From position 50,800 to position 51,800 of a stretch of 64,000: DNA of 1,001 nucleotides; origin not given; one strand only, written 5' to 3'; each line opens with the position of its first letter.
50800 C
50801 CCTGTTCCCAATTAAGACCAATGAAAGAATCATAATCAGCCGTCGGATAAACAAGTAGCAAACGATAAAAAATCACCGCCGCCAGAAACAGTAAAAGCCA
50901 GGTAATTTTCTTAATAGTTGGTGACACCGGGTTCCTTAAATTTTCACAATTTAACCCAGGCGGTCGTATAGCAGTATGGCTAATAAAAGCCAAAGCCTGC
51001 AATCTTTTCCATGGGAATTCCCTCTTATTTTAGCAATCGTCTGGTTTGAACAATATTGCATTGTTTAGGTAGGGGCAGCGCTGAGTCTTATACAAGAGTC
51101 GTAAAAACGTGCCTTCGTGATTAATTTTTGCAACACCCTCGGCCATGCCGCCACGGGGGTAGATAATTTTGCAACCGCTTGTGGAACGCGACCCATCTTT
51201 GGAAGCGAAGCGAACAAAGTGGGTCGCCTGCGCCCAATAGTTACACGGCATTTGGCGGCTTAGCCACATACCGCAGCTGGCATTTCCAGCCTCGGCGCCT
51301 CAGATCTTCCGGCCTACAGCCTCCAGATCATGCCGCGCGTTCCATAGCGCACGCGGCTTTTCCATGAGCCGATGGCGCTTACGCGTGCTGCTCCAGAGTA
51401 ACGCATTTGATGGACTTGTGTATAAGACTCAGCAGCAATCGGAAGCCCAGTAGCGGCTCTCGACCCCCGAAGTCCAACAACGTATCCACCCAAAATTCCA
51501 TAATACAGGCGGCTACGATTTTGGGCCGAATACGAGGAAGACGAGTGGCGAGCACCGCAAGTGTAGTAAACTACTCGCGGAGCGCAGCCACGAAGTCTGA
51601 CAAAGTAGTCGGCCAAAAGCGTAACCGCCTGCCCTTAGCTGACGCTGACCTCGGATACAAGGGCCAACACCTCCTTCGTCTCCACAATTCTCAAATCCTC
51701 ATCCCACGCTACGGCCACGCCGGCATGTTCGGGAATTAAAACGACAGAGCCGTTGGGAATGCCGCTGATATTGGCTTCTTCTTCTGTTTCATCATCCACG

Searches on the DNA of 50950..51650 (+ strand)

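Call 40: search_dna_similar(query=window:51060-51460:+, collection=plasmids, mode=distant, max_rows=10, max_evalue=0.01)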
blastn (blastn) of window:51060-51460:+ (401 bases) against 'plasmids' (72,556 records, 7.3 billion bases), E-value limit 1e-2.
No match.
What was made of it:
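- Tried and rejected: No match (call 40).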

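Call 85: search_rna_families(source=window, start=50950, end=51650, threshold=evalue, max_evalue=1)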
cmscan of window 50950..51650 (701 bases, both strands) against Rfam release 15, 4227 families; matches with E-value up to 1: 0.
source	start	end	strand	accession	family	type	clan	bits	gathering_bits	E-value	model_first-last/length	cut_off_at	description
